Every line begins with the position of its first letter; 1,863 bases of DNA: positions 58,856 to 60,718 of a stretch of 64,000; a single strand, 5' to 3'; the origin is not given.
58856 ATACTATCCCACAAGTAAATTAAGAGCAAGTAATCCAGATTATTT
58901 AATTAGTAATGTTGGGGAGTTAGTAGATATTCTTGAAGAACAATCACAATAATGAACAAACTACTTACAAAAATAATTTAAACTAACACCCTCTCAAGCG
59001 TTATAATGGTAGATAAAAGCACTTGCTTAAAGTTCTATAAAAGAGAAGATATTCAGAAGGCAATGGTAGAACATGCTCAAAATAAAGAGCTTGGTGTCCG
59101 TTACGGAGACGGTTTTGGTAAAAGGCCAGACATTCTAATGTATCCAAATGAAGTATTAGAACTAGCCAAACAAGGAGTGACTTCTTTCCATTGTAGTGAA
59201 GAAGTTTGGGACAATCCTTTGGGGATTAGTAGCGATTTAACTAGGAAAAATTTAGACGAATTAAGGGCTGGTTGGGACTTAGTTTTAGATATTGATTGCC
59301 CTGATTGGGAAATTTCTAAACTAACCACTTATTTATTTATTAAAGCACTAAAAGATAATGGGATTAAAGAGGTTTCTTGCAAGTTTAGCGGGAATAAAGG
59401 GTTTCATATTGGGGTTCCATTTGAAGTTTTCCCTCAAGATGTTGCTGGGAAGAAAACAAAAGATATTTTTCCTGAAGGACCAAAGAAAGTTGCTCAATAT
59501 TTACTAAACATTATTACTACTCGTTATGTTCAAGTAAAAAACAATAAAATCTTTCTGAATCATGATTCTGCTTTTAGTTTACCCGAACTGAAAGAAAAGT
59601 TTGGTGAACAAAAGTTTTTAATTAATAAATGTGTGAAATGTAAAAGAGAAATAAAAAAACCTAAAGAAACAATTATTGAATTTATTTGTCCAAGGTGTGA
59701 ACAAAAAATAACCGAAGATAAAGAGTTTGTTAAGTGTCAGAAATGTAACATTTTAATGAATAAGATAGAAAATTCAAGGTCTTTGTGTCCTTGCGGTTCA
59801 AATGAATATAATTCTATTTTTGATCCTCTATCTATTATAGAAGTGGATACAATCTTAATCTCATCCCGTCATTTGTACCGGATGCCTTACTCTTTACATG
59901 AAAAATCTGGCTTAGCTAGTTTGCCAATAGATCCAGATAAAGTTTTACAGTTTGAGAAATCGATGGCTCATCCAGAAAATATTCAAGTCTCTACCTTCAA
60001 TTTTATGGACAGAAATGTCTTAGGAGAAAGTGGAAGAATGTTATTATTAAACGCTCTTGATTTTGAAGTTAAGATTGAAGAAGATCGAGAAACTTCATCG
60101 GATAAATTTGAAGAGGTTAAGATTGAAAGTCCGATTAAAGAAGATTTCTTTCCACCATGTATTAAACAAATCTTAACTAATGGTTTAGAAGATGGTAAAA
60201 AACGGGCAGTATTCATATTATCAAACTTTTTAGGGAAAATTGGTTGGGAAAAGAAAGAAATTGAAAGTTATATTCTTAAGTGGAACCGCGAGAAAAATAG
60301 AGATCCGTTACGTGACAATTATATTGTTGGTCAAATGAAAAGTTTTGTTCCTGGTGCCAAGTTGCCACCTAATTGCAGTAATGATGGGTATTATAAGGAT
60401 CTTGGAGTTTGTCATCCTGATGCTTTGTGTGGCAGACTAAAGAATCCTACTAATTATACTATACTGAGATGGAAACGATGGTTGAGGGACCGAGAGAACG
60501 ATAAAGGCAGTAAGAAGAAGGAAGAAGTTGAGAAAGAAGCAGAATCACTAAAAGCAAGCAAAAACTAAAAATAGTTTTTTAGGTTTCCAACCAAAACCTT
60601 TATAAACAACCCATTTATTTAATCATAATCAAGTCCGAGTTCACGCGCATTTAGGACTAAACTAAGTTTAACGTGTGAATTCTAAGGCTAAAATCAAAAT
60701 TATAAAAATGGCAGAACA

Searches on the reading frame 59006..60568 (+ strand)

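Call 10: search_protein_families(library=pfam, proteins=[window:59006-60568:+], max_evalue=0.0001)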
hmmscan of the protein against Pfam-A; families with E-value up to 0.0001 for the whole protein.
window:59006-60568:+ (520 aa): 1 family
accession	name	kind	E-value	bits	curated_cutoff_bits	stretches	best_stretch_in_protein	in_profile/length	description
PF01896.25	DNA_primase_S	-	7e-07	30.2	26.8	1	98-309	8-162/163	DNA primase small subunit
